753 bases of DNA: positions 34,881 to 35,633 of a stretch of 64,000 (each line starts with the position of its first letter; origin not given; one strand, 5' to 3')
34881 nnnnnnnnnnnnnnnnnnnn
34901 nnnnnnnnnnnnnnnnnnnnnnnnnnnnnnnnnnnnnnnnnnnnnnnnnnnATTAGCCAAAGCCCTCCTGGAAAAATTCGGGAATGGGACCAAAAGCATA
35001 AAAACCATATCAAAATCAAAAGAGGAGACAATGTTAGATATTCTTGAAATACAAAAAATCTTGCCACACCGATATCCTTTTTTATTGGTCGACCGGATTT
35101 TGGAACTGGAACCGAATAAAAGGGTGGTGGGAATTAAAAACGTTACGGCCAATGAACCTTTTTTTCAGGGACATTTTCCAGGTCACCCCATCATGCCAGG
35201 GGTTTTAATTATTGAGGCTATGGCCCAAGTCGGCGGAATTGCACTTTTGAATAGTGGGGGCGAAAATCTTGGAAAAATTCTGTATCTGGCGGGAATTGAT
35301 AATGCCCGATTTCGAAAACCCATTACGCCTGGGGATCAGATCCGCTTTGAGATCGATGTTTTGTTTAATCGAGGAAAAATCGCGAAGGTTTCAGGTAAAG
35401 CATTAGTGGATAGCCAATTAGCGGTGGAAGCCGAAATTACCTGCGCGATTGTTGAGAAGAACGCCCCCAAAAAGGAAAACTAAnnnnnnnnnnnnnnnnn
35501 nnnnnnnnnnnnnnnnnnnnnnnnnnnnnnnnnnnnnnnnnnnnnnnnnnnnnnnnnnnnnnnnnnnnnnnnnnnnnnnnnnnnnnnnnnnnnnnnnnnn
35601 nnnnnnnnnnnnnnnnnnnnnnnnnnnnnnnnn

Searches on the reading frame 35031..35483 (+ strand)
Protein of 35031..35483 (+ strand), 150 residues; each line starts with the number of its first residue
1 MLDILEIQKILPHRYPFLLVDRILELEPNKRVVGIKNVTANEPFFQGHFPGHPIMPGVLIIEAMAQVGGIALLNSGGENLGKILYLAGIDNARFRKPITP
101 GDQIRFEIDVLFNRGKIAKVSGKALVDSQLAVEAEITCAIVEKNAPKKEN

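Call 32: search_protein_families(library=pfam, proteins=[window:35031-35483:+], max_evalue=0.001)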
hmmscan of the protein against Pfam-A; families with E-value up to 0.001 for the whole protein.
window:35031-35483:+ (150 aa): 1 family
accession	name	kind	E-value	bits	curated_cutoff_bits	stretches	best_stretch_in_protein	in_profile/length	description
PF07977.19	FabA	-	1.5e-37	128.8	23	1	11-135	1-138/138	FabA-like domain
